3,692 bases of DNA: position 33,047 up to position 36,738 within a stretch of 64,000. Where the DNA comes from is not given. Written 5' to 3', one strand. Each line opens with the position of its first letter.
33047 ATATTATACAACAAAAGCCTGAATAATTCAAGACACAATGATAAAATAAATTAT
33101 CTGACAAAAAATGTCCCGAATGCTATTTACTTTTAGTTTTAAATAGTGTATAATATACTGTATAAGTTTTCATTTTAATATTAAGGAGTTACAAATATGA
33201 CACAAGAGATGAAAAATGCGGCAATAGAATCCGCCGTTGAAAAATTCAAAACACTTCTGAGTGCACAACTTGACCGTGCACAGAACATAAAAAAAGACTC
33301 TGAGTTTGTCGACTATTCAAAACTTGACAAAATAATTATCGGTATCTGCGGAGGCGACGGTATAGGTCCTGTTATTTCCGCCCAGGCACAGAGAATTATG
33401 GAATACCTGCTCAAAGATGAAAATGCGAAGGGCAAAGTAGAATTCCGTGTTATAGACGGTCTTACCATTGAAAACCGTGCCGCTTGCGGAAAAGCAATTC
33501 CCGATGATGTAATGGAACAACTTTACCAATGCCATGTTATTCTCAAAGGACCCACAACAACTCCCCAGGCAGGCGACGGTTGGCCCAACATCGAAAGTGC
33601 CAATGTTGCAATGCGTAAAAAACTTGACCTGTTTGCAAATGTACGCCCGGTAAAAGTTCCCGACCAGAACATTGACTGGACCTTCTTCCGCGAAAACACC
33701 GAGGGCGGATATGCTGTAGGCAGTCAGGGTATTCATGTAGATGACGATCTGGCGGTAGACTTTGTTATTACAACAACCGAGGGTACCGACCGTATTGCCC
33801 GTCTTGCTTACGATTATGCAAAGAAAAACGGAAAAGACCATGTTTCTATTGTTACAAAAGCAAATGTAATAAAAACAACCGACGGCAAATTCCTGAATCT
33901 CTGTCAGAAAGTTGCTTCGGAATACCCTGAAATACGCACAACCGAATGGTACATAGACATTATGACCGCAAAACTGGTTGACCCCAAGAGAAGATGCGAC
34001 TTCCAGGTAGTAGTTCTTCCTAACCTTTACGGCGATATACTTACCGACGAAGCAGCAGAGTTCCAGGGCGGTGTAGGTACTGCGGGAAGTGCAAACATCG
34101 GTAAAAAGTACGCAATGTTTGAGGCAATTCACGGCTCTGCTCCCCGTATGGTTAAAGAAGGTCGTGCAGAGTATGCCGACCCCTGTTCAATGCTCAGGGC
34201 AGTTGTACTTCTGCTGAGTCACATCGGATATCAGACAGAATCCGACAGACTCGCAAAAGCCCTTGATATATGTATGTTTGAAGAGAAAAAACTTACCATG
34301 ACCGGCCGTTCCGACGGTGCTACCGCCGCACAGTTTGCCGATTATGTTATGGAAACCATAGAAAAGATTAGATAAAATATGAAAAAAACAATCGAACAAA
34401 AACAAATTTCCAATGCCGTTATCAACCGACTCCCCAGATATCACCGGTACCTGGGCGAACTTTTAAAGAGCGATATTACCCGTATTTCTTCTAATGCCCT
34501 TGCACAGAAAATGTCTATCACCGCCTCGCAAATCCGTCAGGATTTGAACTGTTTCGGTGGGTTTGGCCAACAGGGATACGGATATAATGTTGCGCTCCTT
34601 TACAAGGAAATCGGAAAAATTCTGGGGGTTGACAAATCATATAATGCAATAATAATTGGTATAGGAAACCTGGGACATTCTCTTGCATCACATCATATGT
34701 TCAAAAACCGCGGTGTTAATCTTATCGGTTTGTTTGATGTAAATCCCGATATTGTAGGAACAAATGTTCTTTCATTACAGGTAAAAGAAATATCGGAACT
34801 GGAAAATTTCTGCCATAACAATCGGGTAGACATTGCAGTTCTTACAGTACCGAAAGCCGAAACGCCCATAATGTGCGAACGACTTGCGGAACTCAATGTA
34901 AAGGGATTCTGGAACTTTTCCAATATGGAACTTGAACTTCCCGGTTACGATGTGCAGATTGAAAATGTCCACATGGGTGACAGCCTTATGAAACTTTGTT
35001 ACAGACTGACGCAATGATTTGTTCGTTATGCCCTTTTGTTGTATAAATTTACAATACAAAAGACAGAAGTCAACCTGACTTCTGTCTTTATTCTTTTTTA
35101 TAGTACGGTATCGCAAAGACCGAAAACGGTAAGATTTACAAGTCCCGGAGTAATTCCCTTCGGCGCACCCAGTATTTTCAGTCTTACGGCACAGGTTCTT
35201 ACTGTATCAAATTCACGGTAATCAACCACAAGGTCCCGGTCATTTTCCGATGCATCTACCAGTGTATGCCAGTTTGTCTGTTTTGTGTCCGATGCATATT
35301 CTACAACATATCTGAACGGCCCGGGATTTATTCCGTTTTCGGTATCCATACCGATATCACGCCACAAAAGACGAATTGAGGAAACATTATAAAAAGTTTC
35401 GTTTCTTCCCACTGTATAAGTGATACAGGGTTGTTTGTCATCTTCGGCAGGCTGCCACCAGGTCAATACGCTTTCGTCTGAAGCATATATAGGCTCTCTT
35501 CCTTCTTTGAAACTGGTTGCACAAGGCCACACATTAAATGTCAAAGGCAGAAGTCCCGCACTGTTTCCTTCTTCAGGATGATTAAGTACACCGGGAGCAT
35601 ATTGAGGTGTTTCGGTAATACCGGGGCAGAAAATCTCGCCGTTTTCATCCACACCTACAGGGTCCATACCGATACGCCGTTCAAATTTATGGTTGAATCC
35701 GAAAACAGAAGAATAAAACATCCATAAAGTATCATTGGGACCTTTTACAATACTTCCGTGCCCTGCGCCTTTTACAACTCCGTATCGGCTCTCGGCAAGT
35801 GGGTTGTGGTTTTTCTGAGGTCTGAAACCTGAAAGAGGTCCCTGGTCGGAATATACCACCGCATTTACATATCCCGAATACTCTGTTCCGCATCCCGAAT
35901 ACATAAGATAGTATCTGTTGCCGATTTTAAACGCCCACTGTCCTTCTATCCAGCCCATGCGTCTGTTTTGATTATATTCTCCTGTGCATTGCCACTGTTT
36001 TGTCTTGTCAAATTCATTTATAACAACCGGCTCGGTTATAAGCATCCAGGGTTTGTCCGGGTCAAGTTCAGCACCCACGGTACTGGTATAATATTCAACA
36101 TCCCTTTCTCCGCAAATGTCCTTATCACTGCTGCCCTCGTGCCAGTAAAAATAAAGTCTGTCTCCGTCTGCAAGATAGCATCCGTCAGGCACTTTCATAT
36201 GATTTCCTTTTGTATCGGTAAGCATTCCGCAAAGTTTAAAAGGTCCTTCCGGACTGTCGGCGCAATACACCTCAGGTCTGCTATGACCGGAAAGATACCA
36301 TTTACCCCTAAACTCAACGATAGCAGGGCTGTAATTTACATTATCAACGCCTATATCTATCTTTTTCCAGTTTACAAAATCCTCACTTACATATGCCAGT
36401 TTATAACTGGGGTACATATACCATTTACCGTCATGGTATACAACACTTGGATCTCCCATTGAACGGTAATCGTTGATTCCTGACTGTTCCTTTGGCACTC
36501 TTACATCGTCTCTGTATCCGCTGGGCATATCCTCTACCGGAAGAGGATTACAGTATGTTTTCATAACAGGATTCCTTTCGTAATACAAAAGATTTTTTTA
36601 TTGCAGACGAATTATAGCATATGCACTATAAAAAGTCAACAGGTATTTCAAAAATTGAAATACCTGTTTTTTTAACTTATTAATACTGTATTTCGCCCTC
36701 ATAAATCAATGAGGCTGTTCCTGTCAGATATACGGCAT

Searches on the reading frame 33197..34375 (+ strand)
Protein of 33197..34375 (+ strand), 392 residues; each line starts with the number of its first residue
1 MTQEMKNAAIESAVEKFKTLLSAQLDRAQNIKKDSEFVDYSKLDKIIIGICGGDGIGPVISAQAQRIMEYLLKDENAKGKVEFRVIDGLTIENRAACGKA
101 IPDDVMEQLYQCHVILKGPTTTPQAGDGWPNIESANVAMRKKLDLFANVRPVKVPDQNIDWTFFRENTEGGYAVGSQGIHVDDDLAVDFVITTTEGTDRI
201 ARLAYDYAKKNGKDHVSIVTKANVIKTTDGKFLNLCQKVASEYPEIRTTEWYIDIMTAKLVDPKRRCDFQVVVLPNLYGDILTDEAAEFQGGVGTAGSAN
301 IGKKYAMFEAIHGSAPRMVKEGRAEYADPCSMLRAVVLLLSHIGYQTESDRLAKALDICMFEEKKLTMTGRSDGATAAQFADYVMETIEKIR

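Call 12: search_protein_families(library=ncbifam, proteins=[window:33197-34375:+], max_evalue=1e-10)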
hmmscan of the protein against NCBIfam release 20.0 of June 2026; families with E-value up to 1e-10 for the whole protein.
window:33197-34375:+ (392 aa): 16 families
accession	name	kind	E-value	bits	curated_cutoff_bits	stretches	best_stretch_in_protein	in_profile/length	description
NF006673.0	PRK09222.1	equivalog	1.5e-74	251.7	509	1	45-367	4-315/482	NADP-dependent isocitrate dehydrogenase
NF006529.0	PRK08997.1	equivalog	1.5e-69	234.5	510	1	47-386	5-333/335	isocitrate dehydrogenase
TIGR02088.1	LEU3_arch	subfamily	8.1e-68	229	409.8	1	50-367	3-308/324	isopropylmalate/isohomocitrate dehydrogenases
TIGR02924.1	ICDH_alpha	equivalog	6.9e-66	223.2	561.35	1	48-355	3-300/473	isocitrate dehydrogenase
NF040626.1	AksF2_Meth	equivalog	5.3e-63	213.3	540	1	48-390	4-332/333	homoisocitrate dehydrogenase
TIGR00175.1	mito_nad_idh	equivalog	2.9e-58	197.6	432.4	1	48-386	6-332/334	isocitrate dehydrogenase (NAD(+))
NF040619.1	AksF_Meth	equivalog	1.1e-56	192.5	500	1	48-365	4-326/343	homoisocitrate dehydrogenase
NF002898.0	PRK03437.1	equivalog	4.9e-52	177.3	393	1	46-365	5-328/347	3-isopropylmalate dehydrogenase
TIGR02089.1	TTC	equivalog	1.3e-47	162.4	470.4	1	48-371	6-338/352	tartrate dehydrogenase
NF005036.0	PRK06451.1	equivalog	4e-43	147.7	484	2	265-389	285-406/412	NADP-dependent isocitrate dehydrogenase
NF006048.0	PRK08194.1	equivalog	8.5e-43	146.8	501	1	46-363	4-326/352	tartrate dehydrogenase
TIGR00169.1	leuB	equivalog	3.9e-41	141.2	353.2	1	49-376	3-338/349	3-isopropylmalate dehydrogenase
TIGR00183.1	prok_nadp_idh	equivalog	9e-41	140.1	567.3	2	189-378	198-403/417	isocitrate dehydrogenase (NADP(+))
NF005425.0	PRK07006.1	equivalog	3.9e-40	137.9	490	1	43-388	24-413/416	NADP-dependent isocitrate dehydrogenase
NF040855.1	iso_homocit_dh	equivalog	5.5e-40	137.7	680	1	50-346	6-281/345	isocitrate--homoisocitrate dehydrogenase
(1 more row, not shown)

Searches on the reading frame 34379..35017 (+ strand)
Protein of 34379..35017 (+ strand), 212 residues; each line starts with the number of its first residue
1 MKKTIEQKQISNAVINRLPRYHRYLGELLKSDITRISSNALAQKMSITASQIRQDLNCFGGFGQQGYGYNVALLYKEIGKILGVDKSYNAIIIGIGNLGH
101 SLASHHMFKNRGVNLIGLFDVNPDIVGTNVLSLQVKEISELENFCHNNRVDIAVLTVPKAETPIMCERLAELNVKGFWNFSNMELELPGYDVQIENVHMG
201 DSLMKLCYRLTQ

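Call 12: search_protein_families(library=ncbifam, proteins=[window:34379-35017:+], max_evalue=1e-10)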
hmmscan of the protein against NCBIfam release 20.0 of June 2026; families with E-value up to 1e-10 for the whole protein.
window:34379-35017:+ (212 aa): 9 families
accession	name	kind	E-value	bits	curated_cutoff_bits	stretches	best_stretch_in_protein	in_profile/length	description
NF003990.0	PRK05472.1-4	equivalog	3.7e-87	291.4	233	1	6-211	3-207/214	redox-sensing transcriptional repressor Rex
NF003995.0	PRK05472.2-4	subfamily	6.5e-63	212.1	126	1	7-211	3-206/213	redox-sensing transcriptional repressor Rex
NF003993.0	PRK05472.2-2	equivalog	4.6e-54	183.2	217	1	7-211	3-206/212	redox-sensing transcriptional repressor Rex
NF003994.0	PRK05472.2-3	equivalog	9.1e-50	169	130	1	4-211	3-209/217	redox-sensing transcriptional repressor Rex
NF003992.0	PRK05472.2-1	equivalog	2.3e-49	167.8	226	1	4-208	15-218/249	redox-sensing transcriptional repressor Rex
NF003996.0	PRK05472.2-5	equivalog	3.8e-49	167.4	138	1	10-211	2-200/209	redox-sensing transcriptional repressor Rex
NF003989.0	PRK05472.1-3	equivalog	1.8e-48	165.2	177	1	5-210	3-207/215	redox-sensing transcriptional repressor Rex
NF003991.0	PRK05472.1-5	equivalog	6.5e-34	117.7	198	1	6-208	3-204/211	redox-sensing transcriptional repressor Rex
NF003988.0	PRK05472.1-1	equivalog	2.1e-29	103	321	1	6-210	3-208/214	redox-sensing transcriptional repressor Rex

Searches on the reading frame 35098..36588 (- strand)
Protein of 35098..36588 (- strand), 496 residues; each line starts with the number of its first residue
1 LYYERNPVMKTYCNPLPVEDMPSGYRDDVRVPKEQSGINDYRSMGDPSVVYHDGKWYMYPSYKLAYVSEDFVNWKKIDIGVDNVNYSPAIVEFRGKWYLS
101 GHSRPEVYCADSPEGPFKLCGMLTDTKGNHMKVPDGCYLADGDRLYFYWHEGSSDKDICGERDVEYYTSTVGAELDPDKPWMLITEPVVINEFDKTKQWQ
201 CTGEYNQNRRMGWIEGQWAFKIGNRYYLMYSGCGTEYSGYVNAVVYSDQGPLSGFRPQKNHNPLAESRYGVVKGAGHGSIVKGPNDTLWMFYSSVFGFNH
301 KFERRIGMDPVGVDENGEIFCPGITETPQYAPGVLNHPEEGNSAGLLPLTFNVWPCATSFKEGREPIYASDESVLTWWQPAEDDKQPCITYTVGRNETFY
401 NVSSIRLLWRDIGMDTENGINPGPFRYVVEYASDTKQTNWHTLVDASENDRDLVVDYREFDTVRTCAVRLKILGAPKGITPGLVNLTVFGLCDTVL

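Call 12: search_protein_families(library=ncbifam, proteins=[window:35098-36588:-], max_evalue=1e-10)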
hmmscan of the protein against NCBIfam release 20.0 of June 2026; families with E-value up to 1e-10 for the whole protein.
window:35098-36588:- (496 aa): 0 families

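Call 46: search_protein_families(library=ncbifam, proteins=[window:35098-36588:-], max_evalue=1e-15)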
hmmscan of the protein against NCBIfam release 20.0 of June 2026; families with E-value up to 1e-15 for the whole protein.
window:35098-36588:- (496 aa): 0 families

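Call 71: search_protein_families(library=pfam, proteins=[window:35098-36588:-], max_evalue=0.00001)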
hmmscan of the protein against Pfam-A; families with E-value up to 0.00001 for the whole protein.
window:35098-36588:- (496 aa): 1 family
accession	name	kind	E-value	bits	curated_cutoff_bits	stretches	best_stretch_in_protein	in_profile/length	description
PF04616.20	Glyco_hydro_43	-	2e-20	73.8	32.2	1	45-317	11-286/288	Glycosyl hydrolases family 43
